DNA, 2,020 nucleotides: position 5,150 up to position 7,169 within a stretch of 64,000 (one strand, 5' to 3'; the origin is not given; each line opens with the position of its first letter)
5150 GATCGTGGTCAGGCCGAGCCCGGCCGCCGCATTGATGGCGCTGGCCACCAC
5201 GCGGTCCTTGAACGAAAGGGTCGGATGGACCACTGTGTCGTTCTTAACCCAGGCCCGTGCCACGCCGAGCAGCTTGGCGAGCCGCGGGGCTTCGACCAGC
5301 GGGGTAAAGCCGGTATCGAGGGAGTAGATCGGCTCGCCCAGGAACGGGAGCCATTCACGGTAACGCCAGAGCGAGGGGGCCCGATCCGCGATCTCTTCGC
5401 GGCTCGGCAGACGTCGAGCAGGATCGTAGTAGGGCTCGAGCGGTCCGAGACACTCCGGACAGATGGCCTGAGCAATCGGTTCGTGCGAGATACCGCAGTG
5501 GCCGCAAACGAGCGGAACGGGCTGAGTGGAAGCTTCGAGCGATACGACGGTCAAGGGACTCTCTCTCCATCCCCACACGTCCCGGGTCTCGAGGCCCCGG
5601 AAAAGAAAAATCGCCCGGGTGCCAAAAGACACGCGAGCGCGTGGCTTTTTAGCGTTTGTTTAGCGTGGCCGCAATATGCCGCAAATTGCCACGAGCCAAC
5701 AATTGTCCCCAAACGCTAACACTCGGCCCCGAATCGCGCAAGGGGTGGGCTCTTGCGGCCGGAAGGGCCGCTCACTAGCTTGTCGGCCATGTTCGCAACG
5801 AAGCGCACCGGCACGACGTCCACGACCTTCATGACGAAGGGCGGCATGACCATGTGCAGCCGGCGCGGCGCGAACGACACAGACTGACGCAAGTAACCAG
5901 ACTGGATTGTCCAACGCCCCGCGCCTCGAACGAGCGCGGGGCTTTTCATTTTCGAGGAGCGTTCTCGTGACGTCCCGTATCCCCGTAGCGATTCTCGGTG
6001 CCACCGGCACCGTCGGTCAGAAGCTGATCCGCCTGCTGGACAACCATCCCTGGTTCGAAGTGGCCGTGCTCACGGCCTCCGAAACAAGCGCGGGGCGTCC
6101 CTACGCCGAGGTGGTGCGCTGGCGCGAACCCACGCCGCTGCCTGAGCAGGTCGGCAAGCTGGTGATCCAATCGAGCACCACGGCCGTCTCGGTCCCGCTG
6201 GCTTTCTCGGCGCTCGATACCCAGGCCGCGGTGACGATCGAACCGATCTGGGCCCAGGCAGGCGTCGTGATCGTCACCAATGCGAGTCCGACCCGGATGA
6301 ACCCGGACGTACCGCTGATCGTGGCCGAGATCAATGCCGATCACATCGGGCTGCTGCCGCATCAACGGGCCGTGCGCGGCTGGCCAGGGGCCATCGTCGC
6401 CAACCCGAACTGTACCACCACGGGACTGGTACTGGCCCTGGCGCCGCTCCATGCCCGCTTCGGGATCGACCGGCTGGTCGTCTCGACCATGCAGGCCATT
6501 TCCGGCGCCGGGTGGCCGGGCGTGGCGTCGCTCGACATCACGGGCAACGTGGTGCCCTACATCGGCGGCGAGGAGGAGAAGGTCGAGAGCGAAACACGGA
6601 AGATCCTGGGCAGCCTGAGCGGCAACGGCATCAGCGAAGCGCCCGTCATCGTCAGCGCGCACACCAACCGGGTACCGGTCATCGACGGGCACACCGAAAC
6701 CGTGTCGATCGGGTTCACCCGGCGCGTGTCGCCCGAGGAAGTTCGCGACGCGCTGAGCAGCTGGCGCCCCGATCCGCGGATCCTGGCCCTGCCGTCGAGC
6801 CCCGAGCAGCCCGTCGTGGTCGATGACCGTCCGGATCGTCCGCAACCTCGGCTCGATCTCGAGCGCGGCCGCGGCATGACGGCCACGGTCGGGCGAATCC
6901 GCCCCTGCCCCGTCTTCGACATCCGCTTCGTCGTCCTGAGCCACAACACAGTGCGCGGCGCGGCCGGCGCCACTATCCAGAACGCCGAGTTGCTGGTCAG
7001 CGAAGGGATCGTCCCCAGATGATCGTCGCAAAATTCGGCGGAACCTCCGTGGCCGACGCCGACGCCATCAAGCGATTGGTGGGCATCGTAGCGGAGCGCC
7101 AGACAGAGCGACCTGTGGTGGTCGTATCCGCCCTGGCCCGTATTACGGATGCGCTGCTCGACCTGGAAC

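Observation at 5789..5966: Candidate Thr/Met/Lys-rich leader peptide plus intrinsic terminator: a ribosome-mediated attenuator in front of asd-ask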

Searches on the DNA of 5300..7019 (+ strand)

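Call 3: search_rna_families(source=window, start=5300, end=6300, threshold=evalue, max_evalue=10, show_alignments=3)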
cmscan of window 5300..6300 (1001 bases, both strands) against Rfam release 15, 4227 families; matches with E-value up to 10: 6.
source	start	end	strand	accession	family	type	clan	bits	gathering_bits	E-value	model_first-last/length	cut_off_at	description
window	5629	5702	-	RF00521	SAM_alpha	Cis-reg; riboswitch;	-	34.8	36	6.1e-06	1-79/79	no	Alpha-proteobacteria SAM riboswitch aptamer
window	5572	5645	-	RF03271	mir-1247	Gene; miRNA;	-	19.4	70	2.4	1-74/74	no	mir-1247 microRNA precursor family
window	5639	5698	-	RF01726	SAM-II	Cis-reg; riboswitch;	-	16.4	44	4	1-60/60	no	SAM-II riboswitch aptamer (SAM-II long loop)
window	5917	5969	+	RF02401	ClpQY_promoter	Cis-reg;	-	16.3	42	0.79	1-57/57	no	ClpQY promoter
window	5353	5371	-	RF03130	L19-Flavobacteria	Cis-reg; leader;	-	16.3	31.5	6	5-25/29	no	L19-Flavobacteria ribosomal protein leader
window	5624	5682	-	RF01394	isrK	Gene; sRNA;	-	14.8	50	1.8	1-77/77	no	isrK Hfq binding RNA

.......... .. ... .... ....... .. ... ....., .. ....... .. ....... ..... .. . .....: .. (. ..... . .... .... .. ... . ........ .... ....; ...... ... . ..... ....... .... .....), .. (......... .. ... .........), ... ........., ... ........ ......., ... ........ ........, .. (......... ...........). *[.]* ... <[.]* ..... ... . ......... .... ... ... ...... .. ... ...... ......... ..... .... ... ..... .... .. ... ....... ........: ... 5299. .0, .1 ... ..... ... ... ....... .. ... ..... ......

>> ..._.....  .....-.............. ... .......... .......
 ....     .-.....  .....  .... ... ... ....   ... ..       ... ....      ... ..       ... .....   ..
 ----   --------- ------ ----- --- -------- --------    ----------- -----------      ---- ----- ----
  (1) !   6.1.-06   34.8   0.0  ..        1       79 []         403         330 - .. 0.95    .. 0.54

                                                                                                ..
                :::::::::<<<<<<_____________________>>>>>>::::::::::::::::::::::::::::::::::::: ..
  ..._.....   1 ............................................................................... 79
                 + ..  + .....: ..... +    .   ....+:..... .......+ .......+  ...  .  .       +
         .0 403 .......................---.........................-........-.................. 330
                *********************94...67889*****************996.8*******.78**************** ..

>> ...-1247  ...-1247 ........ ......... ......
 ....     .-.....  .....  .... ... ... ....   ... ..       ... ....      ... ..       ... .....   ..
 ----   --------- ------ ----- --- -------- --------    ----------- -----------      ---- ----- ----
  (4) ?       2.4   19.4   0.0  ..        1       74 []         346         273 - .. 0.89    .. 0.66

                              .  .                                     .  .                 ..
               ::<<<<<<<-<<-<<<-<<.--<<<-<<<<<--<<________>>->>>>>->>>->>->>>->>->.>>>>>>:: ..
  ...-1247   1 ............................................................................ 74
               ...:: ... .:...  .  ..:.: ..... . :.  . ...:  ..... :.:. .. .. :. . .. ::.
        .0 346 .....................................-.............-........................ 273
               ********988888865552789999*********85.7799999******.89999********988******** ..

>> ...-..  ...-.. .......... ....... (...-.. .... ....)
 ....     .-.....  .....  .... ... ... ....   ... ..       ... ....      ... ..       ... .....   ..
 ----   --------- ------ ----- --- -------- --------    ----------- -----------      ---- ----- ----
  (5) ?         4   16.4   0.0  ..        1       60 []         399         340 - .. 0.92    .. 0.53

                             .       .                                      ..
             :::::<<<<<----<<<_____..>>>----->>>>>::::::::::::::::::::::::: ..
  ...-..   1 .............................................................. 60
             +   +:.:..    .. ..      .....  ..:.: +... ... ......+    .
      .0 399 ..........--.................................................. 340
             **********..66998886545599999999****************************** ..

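Call 59: search_rna_families(sources=[L162, L163, L164, L166, L169, L170, L171, L172, L175, L176], threshold=evalue, max_evalue=0.01)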
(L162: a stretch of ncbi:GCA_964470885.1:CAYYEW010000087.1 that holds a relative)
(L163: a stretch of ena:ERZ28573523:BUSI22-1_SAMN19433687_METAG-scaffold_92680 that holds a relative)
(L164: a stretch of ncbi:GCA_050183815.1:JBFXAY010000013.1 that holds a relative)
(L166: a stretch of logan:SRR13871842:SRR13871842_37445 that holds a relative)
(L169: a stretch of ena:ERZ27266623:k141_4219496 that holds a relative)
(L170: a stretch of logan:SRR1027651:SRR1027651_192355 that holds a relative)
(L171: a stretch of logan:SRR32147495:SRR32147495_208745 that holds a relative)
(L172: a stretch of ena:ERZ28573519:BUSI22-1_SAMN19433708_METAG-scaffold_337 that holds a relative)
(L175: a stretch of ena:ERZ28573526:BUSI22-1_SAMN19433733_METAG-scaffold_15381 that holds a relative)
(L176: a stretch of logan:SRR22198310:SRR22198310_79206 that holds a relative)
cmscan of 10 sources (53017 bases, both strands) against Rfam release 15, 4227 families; matches with E-value up to 0.01: 6.
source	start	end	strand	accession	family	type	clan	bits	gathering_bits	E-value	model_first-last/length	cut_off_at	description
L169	2116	2188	-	RF00521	SAM_alpha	Cis-reg; riboswitch;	-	36.7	36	0.0001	1-79/79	no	Alpha-proteobacteria SAM riboswitch aptamer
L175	2166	2240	-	RF00521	SAM_alpha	Cis-reg; riboswitch;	-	36.5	36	0.00012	1-79/79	no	Alpha-proteobacteria SAM riboswitch aptamer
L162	2163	2236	-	RF00521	SAM_alpha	Cis-reg; riboswitch;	-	34.8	36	0.00032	1-79/79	no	Alpha-proteobacteria SAM riboswitch aptamer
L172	2191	2267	-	RF00521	SAM_alpha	Cis-reg; riboswitch;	-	31.6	36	0.0024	1-79/79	no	Alpha-proteobacteria SAM riboswitch aptamer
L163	352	427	-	RF00521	SAM_alpha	Cis-reg; riboswitch;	-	31.3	36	0.0029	1-79/79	no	Alpha-proteobacteria SAM riboswitch aptamer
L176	426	501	-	RF00521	SAM_alpha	Cis-reg; riboswitch;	-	30.6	36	0.0046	1-79/79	no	Alpha-proteobacteria SAM riboswitch aptamer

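Call 73: build_rna_model(alignment_id=A4)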
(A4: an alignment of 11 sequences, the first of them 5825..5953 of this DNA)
Model R1 built from alignment A4 (11 sequences, 145 columns); structure: RNAalifold consensus.
model positions 131; base pairs 12; branch points 1; effective number of sequences 6.41; information 0.59 bits per position. Calibrated on 0.2 Mb of random sequence (short: E-values are rough).
structure used (alignment columns):
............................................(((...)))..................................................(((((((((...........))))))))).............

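Call 75: search_with_rna_model(model_id=R1, sources=[L001, L002, L003, L004, L005, L006, L007, L008, L009, L010, L011, L012, L013, L014, L015, L016, L017, L018, L019, L020, L021, L022, L023, L024, L025, L026, L027, L028, L029, L030, L031, L032, L033, L034, L035, L036, L037, L038, L039, L040, L041, L042, L043, L044, L045, L046, L047, L048, L049, L050, L051, L052, L053, L054, L055, L056, L057, L058, L059, L060, L061, L062, L063, L064, L065, L066, L067, L068, L069, L070, L071, L072, L073, L074, L075, L076, L077, L078, L079, L080, L081, L082, L083, L084, L085, L086, L087, L088, L089, L090, L091, L092, L093, L094, L095, L096, L097, L098, L099, L100], max_evalue=1)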
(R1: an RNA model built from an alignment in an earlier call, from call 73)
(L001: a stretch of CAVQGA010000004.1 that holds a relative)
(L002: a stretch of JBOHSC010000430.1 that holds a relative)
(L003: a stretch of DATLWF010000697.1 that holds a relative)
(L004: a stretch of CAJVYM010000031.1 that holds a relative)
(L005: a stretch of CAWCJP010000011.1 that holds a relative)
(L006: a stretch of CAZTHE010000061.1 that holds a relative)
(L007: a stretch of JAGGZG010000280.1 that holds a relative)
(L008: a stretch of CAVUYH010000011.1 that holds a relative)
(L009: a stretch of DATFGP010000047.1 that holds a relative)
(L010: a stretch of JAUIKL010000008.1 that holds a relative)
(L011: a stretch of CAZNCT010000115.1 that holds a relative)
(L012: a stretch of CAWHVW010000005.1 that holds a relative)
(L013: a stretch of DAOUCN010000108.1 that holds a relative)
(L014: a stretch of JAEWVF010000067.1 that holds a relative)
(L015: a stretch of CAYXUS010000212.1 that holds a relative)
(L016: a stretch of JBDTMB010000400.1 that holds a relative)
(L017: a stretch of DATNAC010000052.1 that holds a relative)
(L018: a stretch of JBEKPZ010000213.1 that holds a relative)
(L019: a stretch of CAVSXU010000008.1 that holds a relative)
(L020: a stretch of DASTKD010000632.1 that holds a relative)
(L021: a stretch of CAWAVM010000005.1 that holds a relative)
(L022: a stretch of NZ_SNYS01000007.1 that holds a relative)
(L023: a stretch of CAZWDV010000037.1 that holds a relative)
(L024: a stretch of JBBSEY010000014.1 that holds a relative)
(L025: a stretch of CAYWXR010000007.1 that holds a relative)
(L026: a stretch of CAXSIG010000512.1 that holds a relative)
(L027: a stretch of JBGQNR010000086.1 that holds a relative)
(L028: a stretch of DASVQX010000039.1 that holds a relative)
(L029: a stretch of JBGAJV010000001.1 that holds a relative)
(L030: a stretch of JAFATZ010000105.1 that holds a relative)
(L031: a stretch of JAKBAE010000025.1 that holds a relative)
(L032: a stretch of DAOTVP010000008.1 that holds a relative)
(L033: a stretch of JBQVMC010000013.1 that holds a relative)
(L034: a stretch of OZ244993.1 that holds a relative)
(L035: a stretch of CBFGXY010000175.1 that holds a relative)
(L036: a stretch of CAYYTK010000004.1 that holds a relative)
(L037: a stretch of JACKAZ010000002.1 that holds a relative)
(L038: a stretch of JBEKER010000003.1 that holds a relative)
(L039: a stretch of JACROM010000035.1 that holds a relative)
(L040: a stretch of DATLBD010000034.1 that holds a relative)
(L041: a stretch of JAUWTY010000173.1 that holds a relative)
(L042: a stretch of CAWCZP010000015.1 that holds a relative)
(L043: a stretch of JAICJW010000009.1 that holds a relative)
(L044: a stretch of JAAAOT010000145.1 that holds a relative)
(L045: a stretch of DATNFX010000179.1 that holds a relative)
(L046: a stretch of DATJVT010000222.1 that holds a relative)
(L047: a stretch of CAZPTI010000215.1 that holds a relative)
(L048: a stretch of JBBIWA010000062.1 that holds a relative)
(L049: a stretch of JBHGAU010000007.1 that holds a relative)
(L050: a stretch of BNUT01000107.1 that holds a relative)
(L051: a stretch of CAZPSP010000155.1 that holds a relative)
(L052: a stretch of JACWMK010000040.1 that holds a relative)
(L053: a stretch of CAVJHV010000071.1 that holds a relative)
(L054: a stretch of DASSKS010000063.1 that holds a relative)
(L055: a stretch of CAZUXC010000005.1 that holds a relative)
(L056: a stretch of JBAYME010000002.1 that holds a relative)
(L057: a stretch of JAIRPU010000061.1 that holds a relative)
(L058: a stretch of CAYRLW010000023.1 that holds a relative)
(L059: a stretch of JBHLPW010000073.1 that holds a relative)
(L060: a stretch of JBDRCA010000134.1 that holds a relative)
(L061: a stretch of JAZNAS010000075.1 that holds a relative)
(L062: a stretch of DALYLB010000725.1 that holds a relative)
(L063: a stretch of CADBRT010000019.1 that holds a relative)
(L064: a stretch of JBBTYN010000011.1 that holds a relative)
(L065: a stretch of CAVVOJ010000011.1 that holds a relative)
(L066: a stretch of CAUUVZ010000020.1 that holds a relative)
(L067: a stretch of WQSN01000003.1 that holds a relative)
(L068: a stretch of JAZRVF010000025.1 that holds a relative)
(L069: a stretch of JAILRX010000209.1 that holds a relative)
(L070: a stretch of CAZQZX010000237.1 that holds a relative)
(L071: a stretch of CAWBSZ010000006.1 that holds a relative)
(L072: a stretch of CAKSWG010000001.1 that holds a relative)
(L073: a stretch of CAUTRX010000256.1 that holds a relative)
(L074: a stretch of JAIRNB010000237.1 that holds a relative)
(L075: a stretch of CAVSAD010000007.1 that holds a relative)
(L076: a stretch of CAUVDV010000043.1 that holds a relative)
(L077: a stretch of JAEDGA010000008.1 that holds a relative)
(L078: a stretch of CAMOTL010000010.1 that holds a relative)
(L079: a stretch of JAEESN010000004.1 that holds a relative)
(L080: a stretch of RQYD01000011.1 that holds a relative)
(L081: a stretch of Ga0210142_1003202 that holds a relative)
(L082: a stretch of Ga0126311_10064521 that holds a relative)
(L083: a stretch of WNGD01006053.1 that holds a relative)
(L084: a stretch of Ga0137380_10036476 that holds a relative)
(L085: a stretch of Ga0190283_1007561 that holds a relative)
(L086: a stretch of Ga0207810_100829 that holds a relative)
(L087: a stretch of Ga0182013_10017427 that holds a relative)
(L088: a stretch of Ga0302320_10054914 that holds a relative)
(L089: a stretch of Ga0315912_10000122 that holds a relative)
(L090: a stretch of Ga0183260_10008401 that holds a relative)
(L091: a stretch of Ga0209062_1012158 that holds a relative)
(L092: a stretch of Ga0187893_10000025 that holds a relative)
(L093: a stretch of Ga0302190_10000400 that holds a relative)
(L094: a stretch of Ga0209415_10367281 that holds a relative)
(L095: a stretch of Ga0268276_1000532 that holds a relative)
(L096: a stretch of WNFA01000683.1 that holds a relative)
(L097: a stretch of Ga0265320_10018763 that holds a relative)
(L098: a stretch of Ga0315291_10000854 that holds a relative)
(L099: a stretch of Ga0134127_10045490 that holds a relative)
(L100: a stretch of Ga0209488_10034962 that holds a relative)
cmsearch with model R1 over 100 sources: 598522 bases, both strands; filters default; matches with E-value up to 1: 10.
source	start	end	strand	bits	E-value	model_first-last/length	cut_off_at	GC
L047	293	447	+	24.2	0.0041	1-131/131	no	0.64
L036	341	439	+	18.4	0.077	33-131/131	no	0.57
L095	3919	3988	-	17.9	0.1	1-131/131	no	0.66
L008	5895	5955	-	16.6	0.19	1-131/131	no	0.62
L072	1981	2090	-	16.5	0.21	1-131/131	no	0.59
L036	404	432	-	16.4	0.22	89-120/131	no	0.72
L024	6838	6939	+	14.8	0.47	1-131/131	no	0.66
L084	1774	1867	+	14.7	0.51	1-131/131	no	0.53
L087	4090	4204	-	14.4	0.59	1-131/131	no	0.63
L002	1877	2000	+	13.5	0.95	1-131/131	no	0.66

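Call 76: search_with_rna_model(model_id=R1, sources=[L101, L102, L103, L104, L105, L106, L107, L108, L109, L110, L111, L112, L113, L114, L115, L116, L117, L118, L119, L120, L121, L122, L123, L124, L125, L126, L127, L128, L129, L130, L131, L132, L133, L134, L135, L136, L137, L138, L139, L140, L141, L142, L143, L144, L145, L146, L147, L148, L149, L150, L151, L152, L153, L154, L155, L156, L157, L158, L159, L160, L174, window], max_evalue=1)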
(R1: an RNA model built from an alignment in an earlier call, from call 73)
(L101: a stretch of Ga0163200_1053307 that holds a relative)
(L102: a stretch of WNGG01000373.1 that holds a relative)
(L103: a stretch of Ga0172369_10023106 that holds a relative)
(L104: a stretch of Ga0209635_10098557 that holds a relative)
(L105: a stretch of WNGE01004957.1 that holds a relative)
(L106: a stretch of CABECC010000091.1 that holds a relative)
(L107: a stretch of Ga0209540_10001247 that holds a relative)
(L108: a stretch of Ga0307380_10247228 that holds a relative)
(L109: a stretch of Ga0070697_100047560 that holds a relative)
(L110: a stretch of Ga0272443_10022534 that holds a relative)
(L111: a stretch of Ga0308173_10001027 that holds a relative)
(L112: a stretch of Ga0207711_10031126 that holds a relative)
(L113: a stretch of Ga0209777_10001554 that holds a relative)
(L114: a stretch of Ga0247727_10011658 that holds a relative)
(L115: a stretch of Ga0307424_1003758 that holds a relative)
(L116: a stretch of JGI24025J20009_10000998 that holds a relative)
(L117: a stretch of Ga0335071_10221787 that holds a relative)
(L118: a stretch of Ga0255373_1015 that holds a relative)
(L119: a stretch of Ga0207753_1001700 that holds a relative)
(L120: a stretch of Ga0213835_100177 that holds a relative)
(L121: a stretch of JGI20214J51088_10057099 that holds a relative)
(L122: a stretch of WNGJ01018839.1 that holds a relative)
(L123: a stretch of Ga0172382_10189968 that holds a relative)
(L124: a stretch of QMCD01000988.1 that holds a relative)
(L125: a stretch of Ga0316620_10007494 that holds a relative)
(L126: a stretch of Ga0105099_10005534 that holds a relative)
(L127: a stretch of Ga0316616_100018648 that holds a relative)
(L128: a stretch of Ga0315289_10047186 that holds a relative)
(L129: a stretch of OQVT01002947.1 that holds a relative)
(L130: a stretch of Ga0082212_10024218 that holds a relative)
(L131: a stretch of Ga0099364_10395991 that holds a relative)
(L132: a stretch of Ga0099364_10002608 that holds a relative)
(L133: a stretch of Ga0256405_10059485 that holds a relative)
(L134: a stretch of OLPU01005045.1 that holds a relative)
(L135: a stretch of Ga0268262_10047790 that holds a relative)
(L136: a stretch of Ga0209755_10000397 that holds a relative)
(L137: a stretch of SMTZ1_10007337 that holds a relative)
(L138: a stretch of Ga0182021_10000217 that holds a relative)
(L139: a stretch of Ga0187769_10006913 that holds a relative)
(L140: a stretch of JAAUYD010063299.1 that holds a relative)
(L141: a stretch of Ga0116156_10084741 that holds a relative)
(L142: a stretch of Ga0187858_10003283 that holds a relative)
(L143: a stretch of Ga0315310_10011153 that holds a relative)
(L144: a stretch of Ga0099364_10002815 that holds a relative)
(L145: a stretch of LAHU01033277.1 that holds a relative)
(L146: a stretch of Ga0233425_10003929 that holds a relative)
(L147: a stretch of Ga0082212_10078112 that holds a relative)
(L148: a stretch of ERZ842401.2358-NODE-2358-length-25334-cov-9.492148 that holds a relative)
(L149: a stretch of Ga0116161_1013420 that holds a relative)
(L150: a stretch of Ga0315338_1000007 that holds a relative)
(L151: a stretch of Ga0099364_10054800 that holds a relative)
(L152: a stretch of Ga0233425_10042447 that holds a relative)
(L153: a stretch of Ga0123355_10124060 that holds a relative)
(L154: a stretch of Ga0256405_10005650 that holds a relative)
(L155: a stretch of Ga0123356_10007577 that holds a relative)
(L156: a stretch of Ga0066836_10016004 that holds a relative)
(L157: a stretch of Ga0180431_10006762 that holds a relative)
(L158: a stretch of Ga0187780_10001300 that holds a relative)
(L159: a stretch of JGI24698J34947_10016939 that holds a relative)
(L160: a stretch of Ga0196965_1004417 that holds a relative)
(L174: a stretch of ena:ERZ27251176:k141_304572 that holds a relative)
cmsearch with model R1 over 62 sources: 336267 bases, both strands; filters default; matches with E-value up to 1: 8.
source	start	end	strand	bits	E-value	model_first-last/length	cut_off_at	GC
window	5823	5953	+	113.9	4.5e-23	1-131/131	no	0.62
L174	1368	1497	+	68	5.4e-13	1-131/131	no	0.67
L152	112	265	+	26.7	0.00067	1-131/131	no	0.56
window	5905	6045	-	22.8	0.0047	1-131/131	no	0.63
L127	1763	1913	+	15.7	0.17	1-131/131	no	0.57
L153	419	548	-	13.3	0.57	1-131/131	no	0.65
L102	3507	3622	-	13.3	0.58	1-131/131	no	0.71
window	62068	62164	-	12.7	0.78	1-131/131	no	0.68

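Call 89: search_rna_families(sources=[L047, L029, L011, L127, L152, L174, L002, L036], threshold=evalue, max_evalue=0.01)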
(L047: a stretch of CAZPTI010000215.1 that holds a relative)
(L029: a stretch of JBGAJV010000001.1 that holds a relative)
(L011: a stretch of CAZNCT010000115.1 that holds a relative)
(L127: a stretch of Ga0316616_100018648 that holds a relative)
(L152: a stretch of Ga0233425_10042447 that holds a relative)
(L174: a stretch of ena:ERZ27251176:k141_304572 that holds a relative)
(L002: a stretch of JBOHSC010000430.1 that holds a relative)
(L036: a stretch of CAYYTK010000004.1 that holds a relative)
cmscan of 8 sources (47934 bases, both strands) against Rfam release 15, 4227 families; matches with E-value up to 0.01: 2.
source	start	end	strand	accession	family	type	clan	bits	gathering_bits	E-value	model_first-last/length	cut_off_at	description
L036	166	419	+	RF00230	T-box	Cis-reg; leader;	-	76.9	93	5.1e-15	1-219/219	no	T-box leader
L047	164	427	+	RF00230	T-box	Cis-reg; leader;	-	55.5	93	1.7e-09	1-219/219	no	T-box leader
